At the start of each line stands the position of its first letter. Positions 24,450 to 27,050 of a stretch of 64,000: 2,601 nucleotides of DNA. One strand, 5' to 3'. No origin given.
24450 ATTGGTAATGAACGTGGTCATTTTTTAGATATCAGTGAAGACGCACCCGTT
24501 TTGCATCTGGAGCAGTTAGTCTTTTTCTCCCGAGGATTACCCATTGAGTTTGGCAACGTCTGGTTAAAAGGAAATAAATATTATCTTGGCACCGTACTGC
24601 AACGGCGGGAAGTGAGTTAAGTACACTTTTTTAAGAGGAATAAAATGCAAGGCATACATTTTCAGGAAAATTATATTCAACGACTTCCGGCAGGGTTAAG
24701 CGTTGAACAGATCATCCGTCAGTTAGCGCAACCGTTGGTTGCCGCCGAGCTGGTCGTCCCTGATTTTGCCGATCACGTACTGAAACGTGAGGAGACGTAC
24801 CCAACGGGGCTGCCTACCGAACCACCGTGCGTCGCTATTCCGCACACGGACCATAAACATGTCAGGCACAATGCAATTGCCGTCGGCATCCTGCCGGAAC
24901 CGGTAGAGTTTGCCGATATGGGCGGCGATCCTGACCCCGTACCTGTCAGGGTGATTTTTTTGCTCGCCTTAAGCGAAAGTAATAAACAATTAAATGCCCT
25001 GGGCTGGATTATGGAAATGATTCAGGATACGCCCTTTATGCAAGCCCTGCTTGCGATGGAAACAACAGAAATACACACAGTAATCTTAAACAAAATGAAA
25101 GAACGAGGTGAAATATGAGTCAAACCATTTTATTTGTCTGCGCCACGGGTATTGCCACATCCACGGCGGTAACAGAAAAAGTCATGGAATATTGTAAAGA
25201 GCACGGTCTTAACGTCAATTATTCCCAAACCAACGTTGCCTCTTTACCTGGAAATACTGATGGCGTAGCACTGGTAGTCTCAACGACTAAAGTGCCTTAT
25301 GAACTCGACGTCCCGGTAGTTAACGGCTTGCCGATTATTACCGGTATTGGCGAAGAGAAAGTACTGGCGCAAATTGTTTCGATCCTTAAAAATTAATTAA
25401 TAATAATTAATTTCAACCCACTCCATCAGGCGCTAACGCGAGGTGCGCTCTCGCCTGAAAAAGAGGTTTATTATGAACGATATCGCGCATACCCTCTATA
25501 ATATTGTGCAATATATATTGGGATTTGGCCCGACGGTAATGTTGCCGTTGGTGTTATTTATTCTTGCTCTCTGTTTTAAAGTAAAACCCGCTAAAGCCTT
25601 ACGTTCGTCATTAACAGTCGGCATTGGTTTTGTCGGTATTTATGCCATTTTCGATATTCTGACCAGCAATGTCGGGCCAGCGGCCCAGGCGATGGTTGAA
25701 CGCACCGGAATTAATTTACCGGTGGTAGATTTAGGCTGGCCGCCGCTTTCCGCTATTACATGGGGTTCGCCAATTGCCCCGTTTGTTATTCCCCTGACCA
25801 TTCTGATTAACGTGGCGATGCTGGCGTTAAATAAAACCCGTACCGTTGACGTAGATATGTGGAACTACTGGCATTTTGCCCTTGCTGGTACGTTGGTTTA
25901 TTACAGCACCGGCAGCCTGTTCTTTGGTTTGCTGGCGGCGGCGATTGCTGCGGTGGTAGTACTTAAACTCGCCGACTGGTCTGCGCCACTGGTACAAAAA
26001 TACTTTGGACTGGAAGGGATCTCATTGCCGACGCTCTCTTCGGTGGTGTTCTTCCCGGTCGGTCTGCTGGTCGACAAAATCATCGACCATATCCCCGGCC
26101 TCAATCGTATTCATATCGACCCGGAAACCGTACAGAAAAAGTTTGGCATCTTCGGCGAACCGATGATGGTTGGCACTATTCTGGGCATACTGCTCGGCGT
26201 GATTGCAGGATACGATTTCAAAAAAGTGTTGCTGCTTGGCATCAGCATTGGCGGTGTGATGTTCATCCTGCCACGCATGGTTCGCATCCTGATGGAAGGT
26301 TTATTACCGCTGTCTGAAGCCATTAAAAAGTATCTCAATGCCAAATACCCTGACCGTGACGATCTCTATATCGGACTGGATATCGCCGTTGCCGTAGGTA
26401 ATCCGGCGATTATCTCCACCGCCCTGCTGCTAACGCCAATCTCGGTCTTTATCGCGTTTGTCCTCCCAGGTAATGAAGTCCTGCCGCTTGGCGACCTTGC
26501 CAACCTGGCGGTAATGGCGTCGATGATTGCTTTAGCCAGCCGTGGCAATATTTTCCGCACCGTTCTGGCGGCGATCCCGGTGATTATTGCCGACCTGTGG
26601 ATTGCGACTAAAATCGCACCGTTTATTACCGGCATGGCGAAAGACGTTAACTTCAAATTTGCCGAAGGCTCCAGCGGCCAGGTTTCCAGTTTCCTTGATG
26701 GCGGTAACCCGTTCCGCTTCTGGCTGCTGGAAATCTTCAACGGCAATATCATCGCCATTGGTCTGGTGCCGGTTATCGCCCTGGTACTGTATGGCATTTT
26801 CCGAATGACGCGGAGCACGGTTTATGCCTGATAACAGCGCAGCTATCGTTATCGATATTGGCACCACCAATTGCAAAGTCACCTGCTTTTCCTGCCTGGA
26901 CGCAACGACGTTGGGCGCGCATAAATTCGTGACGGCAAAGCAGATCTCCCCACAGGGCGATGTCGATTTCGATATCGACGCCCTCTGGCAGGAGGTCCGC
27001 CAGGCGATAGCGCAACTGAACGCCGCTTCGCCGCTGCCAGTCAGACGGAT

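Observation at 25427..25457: GC-rich nested hairpin in the EIIB–EIIC spacer of the PTS operon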

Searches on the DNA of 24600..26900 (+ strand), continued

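Call 50: search_dna_similar(query=window:25426-25475:+, collection=ecoli_genomes, mode=distant, max_rows=12, rows=spread, max_evalue=1)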
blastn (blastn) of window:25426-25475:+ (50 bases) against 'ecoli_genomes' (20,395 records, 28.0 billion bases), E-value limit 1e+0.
Records with a match: 1633; places in all: 1633; records where one place covers at least 80% of the query: 1633.
Genomes with a match: 1633 of 5426; with a place that covers at least 80% of the query: 1633. Places per genome that has any: lowest 1, median 1, highest 1. On chromosomes: 1633 places; on plasmids: 0.
Best place of each record, by identity: >=99% 1613; 95-99% 20.
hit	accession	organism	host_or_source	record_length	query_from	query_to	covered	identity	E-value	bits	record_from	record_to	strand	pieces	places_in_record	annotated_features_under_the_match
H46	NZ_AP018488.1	Escherichia coli O157:H7 strain PV15-279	Homo sapiens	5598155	1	50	100%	100.0%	2e-16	92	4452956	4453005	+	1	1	PTS galactitol transporter subunit IIC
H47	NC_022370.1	Escherichia coli PMV-1 strain PMV-1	-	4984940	1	50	100%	100.0%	2e-16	92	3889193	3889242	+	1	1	PTS galactitol transporter subunit IIC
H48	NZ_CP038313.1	Escherichia coli O157:H7 strain OK1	Homo sapiens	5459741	1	50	100%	100.0%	2e-16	92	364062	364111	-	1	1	PTS galactitol transporter subunit IIC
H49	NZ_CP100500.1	Escherichia coli strain LH50-c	Gallus gallus domesticus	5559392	1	50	100%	100.0%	2e-16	92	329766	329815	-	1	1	PTS galactitol transporter subunit IIC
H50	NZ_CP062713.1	Escherichia coli O157:H7 strain Z1830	Bovine Faeces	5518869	1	50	100%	100.0%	2e-16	92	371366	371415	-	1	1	PTS galactitol transporter subunit IIC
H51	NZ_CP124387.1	Escherichia coli strain AVS0972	wastewater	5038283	1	50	100%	100.0%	2e-16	92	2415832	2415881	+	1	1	PTS galactitol transporter subunit IIC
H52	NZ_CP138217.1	Escherichia coli strain 20Y000092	Homo sapiens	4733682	1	50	100%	100.0%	2e-16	92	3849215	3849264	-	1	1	PTS galactitol transporter subunit IIC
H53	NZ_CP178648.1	Escherichia coli strain VTB96815v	Chicken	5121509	1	50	100%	100.0%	2e-16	92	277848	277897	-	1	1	PTS galactitol transporter subunit IIC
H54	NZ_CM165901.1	Escherichia coli strain N12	Homo sapiens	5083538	1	50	100%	100.0%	2e-16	92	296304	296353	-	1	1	PTS galactitol transporter subunit IIC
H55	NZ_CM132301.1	Escherichia coli strain 2022E04-002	Homo sapiens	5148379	1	50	100%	100.0%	2e-16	92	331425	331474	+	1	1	PTS galactitol transporter subunit IIC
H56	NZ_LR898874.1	Escherichia coli strain MSB1_4I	Homo sapiens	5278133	1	50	100%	100.0%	2e-16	92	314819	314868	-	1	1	PTS galactitol transporter subunit IIC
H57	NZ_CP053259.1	Escherichia coli strain GF3-3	Guinea fowl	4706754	1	45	90%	100.0%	8e-14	82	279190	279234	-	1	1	none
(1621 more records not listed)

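Call 51: search_dna_similar(query=window:25376-25425:+, collection=ecoli_genomes, mode=distant, max_rows=12, rows=spread, max_evalue=1)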
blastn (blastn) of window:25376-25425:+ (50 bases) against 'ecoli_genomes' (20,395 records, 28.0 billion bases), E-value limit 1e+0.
Records with a match: 1633; places in all: 1633; records where one place covers at least 80% of the query: 1633.
Genomes with a match: 1633 of 5426; with a place that covers at least 80% of the query: 1633. Places per genome that has any: lowest 1, median 1, highest 1. On chromosomes: 1633 places; on plasmids: 0.
Best place of each record, by identity: >=99% 176; 95-99% 836; 90-95% 574; 80-90% 47.
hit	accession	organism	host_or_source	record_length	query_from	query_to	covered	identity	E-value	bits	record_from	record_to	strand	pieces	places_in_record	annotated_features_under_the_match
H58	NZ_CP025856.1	Escherichia coli strain 504838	Homo sapiens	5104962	1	50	100%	100.0%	2e-16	92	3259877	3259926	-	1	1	PTS sugar transporter subunit IIB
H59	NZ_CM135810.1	Escherichia coli strain WGI31CT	green ice lettuce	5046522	1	50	100%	100.0%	2e-16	92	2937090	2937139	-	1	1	PTS sugar transporter subunit IIB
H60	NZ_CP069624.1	Escherichia coli strain PBP8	not applicable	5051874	1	50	100%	98.0%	7e-15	87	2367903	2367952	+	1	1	PTS sugar transporter subunit IIB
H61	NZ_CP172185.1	Escherichia coli strain GF60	chicken meat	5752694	1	50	100%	98.0%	7e-15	87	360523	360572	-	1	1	PTS sugar transporter subunit IIB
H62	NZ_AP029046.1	Escherichia coli strain ESC818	milk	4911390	1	50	100%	98.0%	7e-15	87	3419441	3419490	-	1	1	PTS sugar transporter subunit IIB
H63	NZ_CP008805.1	Escherichia coli O157:H7 str. SS17 strain SS17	Cattle feces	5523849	1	50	100%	96.0%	8e-14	82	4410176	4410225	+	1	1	PTS sugar transporter subunit IIB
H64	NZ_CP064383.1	Escherichia coli O157:H7 strain PartA-EcoliO157H7-RM8376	missing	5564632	1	50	100%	96.0%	8e-14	82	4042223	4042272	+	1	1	PTS sugar transporter subunit IIB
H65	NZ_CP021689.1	Escherichia coli strain AR_0058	missing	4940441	1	50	100%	90.0%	2e-9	69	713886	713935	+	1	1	PTS sugar transporter subunit IIB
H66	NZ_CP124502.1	Escherichia coli strain AVS0970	wastewater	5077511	1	50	100%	90.0%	2e-9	69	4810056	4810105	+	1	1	PTS sugar transporter subunit IIB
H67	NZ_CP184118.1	Escherichia coli strain EC-16-526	Homo sapiens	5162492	1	50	100%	90.0%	2e-9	69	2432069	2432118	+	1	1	PTS sugar transporter subunit IIB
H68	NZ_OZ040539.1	Escherichia coli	-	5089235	1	50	100%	90.0%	2e-9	69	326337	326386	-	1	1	PTS sugar transporter subunit IIB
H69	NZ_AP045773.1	Escherichia coli strain 23CRST013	Homo sapiens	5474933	1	50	100%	88.0%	8e-8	63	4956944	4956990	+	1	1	PTS sugar transporter subunit IIB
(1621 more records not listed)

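Call 52: get_annotated_region(hit=H57, flank=150)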
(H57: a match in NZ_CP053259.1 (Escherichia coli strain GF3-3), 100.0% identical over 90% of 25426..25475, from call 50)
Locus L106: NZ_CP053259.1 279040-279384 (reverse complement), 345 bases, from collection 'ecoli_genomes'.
description: Escherichia coli strain GF3-3 chromosome, complete genome
organism: Escherichia coli strain GF3-3 (NCBI taxid 562)
replicon: chromosome; assembly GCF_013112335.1
host: Guinea fowl; source: Caecum; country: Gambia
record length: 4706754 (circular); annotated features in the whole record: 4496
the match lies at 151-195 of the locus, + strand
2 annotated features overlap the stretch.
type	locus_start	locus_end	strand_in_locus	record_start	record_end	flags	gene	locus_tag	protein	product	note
CDS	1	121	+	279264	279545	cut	-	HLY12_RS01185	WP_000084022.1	PTS sugar transporter subunit IIB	-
CDS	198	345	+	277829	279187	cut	-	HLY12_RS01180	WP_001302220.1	PTS galactitol transporter subunit IIC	-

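Call 54: search_dna_similar(query=window:25476-25525:+, collection=ecoli_genomes, mode=distant, max_rows=3, max_evalue=1)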
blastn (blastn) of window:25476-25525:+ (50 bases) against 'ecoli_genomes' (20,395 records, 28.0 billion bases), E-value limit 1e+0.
Records with a match: 1633; places in all: 1633; records where one place covers at least 80% of the query: 1633.
Genomes with a match: 1633 of 5426; with a place that covers at least 80% of the query: 1633. Places per genome that has any: lowest 1, median 1, highest 1. On chromosomes: 1633 places; on plasmids: 0.
Best place of each record, by identity: >=99% 1627; 95-99% 6.
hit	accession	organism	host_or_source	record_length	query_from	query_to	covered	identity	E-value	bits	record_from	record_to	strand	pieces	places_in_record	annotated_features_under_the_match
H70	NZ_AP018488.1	Escherichia coli O157:H7 strain PV15-279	Homo sapiens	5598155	1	50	100%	100.0%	2e-16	92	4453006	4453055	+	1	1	PTS galactitol transporter subunit IIC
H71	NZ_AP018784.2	Escherichia coli strain SK1144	-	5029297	1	50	100%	100.0%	2e-16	92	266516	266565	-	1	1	PTS galactitol transporter subunit IIC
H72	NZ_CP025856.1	Escherichia coli strain 504838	Homo sapiens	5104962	1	50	100%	100.0%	2e-16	92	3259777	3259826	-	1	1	PTS galactitol transporter subunit IIC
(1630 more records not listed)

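Call 55: search_dna_similar(query=window:25526-25575:+, collection=ecoli_genomes, mode=distant, max_rows=3, max_evalue=1)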
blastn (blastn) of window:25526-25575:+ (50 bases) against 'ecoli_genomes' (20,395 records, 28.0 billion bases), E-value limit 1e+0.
Records with a match: 1633; places in all: 1633; records where one place covers at least 80% of the query: 1633.
Genomes with a match: 1633 of 5426; with a place that covers at least 80% of the query: 1633. Places per genome that has any: lowest 1, median 1, highest 1. On chromosomes: 1633 places; on plasmids: 0.
Best place of each record, by identity: >=99% 496; 95-99% 95; 90-95% 1042.
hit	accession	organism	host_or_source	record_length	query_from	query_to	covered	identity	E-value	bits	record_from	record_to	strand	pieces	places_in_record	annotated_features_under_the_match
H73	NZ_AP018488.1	Escherichia coli O157:H7 strain PV15-279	Homo sapiens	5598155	1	50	100%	100.0%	2e-16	92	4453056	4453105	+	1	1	PTS galactitol transporter subunit IIC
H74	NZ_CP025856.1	Escherichia coli strain 504838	Homo sapiens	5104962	1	50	100%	100.0%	2e-16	92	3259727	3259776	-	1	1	PTS galactitol transporter subunit IIC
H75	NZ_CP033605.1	Escherichia coli O157:H7 strain TR01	Cattle carcass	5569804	1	50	100%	100.0%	2e-16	92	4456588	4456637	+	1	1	PTS galactitol transporter subunit IIC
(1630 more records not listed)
